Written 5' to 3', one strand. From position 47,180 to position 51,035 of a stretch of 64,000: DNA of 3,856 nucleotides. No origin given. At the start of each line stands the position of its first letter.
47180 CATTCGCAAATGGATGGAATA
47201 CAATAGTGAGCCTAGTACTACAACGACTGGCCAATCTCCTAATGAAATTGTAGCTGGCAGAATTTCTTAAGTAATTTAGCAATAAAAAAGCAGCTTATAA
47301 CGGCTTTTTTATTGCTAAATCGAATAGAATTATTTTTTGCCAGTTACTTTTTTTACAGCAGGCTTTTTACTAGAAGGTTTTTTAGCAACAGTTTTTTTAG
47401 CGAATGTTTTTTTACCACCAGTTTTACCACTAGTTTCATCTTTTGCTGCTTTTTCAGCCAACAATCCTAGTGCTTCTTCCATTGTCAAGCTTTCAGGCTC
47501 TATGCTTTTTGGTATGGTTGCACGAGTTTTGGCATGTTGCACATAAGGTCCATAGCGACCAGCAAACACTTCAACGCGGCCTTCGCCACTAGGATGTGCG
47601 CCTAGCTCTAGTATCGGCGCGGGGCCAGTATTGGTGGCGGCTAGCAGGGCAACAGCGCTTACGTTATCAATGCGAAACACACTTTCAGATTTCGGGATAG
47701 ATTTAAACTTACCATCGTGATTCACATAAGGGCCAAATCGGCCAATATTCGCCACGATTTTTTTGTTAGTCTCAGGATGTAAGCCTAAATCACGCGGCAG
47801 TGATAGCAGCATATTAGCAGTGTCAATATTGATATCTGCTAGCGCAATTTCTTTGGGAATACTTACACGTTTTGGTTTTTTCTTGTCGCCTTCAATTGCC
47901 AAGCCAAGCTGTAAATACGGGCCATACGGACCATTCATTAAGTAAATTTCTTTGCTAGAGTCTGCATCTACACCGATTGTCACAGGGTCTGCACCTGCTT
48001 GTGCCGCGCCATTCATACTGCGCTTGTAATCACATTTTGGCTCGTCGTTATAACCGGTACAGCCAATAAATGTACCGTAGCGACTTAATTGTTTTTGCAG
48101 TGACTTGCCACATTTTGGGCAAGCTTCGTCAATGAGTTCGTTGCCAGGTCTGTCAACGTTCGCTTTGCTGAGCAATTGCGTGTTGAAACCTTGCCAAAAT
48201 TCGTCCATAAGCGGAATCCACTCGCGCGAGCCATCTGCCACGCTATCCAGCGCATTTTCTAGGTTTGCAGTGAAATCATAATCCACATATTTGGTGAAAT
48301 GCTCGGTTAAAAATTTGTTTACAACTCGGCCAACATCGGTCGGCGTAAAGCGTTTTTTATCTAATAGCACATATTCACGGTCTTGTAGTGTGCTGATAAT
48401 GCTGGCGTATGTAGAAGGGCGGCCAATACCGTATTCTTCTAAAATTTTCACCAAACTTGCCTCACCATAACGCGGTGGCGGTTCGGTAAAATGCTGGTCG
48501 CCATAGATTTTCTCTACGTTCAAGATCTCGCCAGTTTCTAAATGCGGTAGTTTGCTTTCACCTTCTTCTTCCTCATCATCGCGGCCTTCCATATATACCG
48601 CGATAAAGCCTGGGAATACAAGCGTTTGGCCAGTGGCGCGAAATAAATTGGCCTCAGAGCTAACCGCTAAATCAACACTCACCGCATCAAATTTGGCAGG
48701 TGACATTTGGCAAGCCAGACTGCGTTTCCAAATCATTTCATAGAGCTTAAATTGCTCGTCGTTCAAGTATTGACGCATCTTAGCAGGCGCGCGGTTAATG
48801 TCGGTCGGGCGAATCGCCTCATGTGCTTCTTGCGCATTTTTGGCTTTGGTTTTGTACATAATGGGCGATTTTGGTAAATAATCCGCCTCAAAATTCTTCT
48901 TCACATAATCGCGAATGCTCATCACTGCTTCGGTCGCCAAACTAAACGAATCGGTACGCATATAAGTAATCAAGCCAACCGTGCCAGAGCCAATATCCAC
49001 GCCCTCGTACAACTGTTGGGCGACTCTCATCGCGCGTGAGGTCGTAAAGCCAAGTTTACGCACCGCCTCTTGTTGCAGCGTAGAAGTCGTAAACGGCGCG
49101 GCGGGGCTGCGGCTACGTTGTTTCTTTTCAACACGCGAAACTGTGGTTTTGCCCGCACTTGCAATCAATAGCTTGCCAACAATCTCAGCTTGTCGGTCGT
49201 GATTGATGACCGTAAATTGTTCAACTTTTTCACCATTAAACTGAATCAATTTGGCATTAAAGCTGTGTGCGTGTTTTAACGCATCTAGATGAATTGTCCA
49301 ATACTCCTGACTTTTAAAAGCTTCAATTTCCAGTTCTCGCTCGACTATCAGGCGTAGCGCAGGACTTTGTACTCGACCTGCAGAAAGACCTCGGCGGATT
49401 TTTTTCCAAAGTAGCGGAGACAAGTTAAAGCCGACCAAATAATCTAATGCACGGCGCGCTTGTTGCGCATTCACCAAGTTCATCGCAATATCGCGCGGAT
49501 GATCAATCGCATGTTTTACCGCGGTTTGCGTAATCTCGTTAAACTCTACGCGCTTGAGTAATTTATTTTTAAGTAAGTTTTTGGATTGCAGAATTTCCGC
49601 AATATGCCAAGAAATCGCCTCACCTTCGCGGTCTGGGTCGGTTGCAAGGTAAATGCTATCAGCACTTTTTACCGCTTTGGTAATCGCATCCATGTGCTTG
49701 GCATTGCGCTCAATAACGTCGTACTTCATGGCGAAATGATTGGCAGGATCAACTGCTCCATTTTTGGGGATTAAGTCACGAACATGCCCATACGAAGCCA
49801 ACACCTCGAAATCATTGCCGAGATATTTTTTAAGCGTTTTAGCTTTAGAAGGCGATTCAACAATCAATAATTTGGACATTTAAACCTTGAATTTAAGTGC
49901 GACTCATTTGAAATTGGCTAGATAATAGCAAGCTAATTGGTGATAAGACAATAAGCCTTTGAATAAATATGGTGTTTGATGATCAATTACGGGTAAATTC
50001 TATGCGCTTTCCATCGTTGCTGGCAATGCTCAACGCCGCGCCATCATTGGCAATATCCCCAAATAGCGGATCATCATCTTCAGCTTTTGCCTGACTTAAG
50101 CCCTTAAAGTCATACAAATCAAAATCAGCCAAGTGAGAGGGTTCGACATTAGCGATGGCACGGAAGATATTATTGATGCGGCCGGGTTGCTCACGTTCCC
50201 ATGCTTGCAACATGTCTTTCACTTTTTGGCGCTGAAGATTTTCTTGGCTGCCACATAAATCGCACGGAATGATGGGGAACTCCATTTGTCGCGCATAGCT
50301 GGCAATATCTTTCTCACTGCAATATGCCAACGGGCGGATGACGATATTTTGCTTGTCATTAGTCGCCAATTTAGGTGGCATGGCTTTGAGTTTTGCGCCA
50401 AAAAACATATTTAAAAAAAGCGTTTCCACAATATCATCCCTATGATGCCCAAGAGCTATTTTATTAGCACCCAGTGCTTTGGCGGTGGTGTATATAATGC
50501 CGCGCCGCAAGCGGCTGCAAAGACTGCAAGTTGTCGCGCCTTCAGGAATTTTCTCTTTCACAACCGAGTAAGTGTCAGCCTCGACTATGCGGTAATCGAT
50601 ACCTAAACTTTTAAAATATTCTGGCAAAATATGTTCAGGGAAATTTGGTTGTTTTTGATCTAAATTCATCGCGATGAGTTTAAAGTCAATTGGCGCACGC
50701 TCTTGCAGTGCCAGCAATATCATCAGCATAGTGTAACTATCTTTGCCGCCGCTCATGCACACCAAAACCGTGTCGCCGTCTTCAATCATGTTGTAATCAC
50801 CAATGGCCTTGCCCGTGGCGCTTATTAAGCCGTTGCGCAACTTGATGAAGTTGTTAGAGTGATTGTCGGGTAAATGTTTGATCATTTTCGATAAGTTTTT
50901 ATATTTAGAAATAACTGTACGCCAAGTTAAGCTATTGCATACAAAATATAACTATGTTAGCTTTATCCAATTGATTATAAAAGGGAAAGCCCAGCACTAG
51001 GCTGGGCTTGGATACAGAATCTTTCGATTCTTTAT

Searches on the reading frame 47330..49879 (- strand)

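Call 66: search_protein_families(library=pfam, proteins=[window:47330-49879:-], max_evalue=0.00001)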
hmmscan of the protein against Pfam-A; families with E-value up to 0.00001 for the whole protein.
window:47330-49879:- (849 aa): 4 families
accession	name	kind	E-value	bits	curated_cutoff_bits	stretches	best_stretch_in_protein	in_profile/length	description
PF01131.25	Topoisom_bac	-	2.4e-127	425.8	35.1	1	131-558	2-410/411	DNA topoisomerase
PF13368.11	Toprim_C_rpt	-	1.3e-47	160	22.3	3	762-815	1-54/57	Topoisomerase C-terminal repeat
PF01751.28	Toprim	-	3.1e-22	79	23.1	1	4-116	2-96/96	Toprim domain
PF01396.24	Zn_ribbon_Top1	-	1.9e-10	40.8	32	1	585-622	2-36/39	Topoisomerase DNA binding C4 zinc finger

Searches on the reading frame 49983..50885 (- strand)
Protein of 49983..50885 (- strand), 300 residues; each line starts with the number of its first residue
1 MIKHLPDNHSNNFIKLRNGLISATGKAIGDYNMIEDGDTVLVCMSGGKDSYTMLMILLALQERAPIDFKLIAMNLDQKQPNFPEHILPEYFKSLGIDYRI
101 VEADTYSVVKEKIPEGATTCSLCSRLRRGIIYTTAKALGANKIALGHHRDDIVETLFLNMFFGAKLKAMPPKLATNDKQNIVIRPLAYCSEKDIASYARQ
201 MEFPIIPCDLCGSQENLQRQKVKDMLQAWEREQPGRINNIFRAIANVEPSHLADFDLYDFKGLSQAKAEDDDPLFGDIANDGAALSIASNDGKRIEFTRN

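Call 6: search_protein_families(library=ncbifam, proteins=[window:49983-50885:-])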
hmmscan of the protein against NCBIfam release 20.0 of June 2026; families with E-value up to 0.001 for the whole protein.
window:49983-50885:- (300 aa): 6 families
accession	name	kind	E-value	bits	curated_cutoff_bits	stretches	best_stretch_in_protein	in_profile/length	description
NF007972.0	PRK10696.1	equivalog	1.8e-141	470.6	272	1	7-274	11-278/295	tRNA 2-thiocytidine(32) synthetase TtcA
TIGR02432.1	lysidine_TilS_N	equivalog_domain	1.2e-19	71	93.6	1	40-223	2-184/189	tRNA lysidine(34) synthetase TilS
NF047749.1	tRNAThiolNcsA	equivalog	7.6e-15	54.8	500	1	28-242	44-273/322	tRNA 2-thiolation protein NcsA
NF049949.1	tRNAsynTtuAPyrococ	equivalog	4.1e-14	52.4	450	1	26-237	36-246/292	tRNA-5-methyluridine(54) 2-sulfurtransferase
TIGR00269.1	TIGR00269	hypoth_equivalog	0.00081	19.7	62.75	0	183-246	4-66/104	TIGR00269 family protein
NF007942.0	PRK10660.1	equivalog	0.00085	18.2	606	0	36-206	16-180/439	tRNA lysidine(34) synthetase TilS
